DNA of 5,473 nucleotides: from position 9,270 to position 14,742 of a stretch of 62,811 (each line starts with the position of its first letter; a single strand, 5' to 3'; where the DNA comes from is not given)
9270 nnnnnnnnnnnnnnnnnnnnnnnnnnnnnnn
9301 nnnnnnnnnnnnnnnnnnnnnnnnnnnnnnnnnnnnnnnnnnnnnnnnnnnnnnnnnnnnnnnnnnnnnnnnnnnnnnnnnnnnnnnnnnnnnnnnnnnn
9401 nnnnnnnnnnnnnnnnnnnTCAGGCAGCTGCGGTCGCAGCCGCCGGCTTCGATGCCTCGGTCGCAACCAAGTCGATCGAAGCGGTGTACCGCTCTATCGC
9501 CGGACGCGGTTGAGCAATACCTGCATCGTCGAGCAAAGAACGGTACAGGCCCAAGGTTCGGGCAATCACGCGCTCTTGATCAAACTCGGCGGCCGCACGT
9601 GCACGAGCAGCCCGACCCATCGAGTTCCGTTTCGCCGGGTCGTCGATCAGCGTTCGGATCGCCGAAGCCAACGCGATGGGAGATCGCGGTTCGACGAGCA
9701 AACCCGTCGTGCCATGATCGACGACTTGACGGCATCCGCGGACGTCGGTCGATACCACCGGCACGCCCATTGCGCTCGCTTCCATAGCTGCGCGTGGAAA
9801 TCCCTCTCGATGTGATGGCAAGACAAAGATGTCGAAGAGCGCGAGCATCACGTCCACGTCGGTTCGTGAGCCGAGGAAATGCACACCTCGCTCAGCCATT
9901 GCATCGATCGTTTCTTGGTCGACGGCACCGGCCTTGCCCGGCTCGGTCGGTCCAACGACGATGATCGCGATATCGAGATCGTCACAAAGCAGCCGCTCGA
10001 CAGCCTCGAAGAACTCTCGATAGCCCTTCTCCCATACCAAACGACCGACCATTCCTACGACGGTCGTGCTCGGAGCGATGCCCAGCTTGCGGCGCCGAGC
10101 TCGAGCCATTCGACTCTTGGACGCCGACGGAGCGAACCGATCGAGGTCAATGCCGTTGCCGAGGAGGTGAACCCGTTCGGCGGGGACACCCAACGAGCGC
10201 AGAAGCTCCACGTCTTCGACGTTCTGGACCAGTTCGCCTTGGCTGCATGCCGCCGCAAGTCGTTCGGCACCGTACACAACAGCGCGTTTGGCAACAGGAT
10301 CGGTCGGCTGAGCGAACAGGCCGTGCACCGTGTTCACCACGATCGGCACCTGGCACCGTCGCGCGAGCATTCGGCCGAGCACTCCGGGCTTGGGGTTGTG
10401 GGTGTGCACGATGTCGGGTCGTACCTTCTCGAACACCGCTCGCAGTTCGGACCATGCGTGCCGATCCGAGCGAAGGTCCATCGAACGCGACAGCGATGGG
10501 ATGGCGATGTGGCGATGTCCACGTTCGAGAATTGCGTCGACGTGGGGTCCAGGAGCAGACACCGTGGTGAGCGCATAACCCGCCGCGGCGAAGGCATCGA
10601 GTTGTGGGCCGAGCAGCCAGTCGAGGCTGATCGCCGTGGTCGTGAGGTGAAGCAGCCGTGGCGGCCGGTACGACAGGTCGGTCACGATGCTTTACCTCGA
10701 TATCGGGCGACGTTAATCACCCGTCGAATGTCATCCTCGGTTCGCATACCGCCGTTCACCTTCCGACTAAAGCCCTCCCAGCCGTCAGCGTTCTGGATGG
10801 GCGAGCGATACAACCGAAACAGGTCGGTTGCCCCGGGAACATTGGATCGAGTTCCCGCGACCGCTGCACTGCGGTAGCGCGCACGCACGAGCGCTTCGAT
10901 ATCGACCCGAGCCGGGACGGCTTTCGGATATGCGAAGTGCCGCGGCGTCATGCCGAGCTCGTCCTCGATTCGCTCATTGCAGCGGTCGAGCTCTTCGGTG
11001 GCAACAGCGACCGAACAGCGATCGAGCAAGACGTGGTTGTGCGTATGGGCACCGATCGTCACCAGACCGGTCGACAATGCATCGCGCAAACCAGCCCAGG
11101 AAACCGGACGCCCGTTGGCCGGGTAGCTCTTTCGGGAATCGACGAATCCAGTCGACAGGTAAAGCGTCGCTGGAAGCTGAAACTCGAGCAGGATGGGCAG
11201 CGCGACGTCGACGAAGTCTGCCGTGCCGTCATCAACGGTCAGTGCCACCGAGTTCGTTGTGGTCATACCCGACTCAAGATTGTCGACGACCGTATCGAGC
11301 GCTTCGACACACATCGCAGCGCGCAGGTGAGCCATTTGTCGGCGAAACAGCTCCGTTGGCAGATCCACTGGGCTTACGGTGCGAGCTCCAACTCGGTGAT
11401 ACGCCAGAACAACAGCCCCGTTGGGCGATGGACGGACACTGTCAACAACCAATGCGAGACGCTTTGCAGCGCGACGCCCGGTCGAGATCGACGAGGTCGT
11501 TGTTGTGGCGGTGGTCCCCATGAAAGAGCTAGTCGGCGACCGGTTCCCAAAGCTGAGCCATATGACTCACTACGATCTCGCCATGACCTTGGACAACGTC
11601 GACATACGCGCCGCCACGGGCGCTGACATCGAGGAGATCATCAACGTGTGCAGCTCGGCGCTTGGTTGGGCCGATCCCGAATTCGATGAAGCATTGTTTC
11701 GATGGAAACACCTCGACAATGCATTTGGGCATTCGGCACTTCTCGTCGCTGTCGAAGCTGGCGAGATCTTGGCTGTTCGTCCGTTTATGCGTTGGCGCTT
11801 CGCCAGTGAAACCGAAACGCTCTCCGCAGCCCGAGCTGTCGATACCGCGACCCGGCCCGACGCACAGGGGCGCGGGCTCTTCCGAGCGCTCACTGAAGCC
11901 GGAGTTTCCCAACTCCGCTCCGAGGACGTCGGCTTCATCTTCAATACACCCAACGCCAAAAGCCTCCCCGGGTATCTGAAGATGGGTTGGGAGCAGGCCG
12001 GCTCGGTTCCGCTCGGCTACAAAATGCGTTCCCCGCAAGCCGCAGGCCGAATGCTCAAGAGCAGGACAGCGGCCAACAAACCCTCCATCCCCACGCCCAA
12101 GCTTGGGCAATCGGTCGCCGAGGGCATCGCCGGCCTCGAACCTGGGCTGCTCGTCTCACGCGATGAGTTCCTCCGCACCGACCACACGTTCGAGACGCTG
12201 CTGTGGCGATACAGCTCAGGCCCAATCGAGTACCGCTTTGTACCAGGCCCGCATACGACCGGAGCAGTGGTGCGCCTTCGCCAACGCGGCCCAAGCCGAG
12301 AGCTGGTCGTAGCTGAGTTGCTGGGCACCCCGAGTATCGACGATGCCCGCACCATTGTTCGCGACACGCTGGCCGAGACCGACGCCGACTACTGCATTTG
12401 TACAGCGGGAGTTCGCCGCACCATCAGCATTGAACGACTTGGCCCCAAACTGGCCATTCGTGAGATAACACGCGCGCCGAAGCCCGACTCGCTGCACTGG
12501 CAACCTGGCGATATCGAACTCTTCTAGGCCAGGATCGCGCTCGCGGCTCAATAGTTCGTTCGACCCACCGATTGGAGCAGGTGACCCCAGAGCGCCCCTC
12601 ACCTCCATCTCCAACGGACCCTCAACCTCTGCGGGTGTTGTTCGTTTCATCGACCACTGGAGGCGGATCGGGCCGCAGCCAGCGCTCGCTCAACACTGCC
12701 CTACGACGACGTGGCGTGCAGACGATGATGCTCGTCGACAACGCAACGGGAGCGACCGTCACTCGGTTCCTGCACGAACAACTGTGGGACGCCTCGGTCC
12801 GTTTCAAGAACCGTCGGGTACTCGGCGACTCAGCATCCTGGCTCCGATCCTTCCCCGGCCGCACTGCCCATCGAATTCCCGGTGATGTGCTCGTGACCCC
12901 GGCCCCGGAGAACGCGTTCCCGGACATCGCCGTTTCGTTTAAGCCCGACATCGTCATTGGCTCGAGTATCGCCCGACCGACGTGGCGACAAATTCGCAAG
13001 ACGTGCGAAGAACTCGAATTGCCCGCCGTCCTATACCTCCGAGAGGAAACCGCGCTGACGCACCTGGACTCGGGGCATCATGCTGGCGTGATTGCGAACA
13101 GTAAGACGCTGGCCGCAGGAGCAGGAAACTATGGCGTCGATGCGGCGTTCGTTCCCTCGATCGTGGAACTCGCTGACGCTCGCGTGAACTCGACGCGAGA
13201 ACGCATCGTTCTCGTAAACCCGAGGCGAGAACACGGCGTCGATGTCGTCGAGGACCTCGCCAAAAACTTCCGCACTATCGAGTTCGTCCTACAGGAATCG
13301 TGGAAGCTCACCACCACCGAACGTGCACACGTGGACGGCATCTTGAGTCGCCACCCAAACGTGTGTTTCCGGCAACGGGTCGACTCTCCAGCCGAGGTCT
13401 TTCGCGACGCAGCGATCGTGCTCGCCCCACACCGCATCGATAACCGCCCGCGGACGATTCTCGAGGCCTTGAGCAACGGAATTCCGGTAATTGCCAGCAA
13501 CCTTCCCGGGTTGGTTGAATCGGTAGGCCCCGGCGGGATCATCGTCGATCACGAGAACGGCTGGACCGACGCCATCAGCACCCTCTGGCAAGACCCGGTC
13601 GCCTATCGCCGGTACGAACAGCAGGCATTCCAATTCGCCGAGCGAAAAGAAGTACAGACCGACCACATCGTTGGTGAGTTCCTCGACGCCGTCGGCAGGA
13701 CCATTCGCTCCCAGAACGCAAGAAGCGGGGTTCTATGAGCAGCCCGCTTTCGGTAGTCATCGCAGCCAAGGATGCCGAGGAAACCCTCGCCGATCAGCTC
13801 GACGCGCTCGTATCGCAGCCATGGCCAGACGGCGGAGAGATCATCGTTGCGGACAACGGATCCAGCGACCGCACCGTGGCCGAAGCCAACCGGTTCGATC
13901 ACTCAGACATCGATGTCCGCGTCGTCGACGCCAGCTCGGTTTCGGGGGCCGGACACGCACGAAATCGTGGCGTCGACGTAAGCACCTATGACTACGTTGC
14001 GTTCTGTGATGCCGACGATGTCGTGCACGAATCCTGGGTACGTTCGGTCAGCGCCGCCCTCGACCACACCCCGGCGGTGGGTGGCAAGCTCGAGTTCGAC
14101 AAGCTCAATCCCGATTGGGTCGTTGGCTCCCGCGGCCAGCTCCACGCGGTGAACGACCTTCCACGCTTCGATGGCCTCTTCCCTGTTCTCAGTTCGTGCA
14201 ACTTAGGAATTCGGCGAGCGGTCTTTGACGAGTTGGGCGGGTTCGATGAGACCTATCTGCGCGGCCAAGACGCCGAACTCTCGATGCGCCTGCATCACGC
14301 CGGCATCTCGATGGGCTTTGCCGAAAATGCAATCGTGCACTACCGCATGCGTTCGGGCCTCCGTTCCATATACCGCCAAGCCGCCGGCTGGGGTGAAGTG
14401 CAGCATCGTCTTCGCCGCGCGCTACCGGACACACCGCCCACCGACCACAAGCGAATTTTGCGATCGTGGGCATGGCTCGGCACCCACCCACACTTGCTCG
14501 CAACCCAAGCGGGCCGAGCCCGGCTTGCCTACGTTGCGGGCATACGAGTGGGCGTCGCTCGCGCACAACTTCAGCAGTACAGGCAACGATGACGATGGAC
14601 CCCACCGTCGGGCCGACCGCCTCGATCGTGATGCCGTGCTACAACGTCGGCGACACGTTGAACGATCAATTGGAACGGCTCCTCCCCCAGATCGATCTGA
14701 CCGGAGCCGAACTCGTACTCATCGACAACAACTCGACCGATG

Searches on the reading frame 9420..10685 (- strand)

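Call 10: search_protein_families(library=pfam, proteins=[window:9420-10685:-], max_evalue=0.001)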
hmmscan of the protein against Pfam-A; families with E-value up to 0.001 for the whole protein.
window:9420-10685:- (421 aa): 7 families
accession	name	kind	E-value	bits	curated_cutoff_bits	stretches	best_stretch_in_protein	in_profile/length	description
PF00534.26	Glycos_transf_1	-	9.3e-36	123.4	26.4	1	197-362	5-171/172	Glycosyl transferases group 1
PF13692.12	Glyco_trans_1_4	-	9.3e-34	117.2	27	1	208-349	2-142/142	Glycosyl transferases group 1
PF13439.12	Glyco_transf_4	-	3.5e-16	60.1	28.5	1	31-183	14-170/170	Glycosyltransferase Family 4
PF13579.12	Glyco_trans_4_4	-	1.2e-13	52.2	29.7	1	31-178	13-158/158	Glycosyl transferase 4-like domain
PF13477.12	Glyco_trans_4_2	-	7.6e-12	46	23.4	1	29-136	17-124/139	Glycosyl transferase 4-like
PF20706.3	GT4-conflict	-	1.1e-08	34.9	26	1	204-326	194-324/385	Family 4 Glycosyltransferase in conflict systems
PF13524.12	Glyco_trans_1_2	-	7.8e-07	29.6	25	1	301-376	68-141/144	Glycosyl transferase-like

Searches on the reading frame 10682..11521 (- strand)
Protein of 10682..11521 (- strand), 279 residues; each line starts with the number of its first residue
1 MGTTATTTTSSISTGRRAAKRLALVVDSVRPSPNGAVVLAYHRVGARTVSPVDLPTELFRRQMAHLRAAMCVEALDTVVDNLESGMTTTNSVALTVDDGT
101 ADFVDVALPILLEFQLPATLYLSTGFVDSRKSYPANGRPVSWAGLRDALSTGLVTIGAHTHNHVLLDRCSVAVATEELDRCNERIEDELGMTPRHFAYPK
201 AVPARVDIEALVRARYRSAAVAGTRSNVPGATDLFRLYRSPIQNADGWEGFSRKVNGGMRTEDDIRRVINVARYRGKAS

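Call 10: search_protein_families(library=pfam, proteins=[window:10682-11521:-], max_evalue=0.001)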
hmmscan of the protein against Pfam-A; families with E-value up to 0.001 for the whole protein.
window:10682-11521:- (279 aa): 1 family
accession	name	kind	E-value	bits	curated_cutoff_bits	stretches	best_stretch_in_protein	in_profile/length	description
PF01522.26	Polysacc_deac_1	-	4.3e-19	69.1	23.1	1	87-201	4-106/124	Polysaccharide deacetylase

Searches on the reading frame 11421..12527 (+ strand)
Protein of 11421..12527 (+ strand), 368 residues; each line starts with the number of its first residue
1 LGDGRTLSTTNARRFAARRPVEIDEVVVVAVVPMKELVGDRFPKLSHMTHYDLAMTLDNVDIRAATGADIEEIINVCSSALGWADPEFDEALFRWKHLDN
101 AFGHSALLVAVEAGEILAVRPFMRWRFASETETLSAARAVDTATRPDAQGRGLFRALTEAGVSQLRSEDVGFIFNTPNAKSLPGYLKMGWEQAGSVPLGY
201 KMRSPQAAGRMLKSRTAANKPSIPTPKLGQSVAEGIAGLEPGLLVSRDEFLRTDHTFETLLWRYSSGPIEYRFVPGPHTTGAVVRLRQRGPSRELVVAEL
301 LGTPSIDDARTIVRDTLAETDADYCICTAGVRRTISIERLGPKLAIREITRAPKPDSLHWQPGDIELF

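Call 10: search_protein_families(library=pfam, proteins=[window:11421-12527:+], max_evalue=0.001)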
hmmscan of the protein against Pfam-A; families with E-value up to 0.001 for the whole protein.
window:11421-12527:+ (368 aa): 1 family
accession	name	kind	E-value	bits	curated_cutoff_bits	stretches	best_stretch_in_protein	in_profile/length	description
PF13527.13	Acetyltransf_9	-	3.1e-13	50.3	25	1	61-192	1-126/127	Acetyltransferase (GNAT) domain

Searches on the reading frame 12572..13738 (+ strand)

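Call 10: search_protein_families(library=pfam, proteins=[window:12572-13738:+], max_evalue=0.001)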
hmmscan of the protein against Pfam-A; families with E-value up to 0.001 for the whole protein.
window:12572-13738:+ (388 aa): 2 families
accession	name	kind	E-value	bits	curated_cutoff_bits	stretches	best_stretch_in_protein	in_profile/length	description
PF13692.12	Glyco_trans_1_4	-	3.7e-11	43.9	27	1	261-341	58-142/142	Glycosyl transferases group 1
PF00534.26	Glycos_transf_1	-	3.6e-08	33.6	26.4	1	263-353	74-170/172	Glycosyl transferases group 1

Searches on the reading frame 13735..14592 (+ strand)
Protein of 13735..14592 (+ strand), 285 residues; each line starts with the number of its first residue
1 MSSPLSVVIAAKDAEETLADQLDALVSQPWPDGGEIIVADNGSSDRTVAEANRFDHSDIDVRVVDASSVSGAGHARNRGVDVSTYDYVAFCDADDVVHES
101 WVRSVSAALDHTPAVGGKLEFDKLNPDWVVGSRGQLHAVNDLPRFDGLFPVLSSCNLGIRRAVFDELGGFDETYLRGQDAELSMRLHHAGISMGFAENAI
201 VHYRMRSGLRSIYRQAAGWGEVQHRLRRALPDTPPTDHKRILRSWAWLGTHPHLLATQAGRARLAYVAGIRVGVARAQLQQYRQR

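Call 10: search_protein_families(library=pfam, proteins=[window:13735-14592:+], max_evalue=0.001)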
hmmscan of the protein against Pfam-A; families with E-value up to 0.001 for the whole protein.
window:13735-14592:+ (285 aa): 4 families
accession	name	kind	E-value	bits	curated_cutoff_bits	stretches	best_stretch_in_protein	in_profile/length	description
PF00535.33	Glycos_transf_2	-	1.7e-24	87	23.3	1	6-167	1-167/168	Glycosyl transferase family 2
PF13641.12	Glyco_tranf_2_3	-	1.2e-12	48.8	27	1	5-219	3-227/230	Glycosyltransferase like family 2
PF10111.15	Glyco_tranf_2_2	-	2e-11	44.4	27.3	1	6-97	1-94/276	Glycosyltransferase like family 2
PF13632.12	Glyco_trans_2_3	-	2.3e-07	31.3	27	1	88-222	2-142/198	Glycosyl transferase family group 2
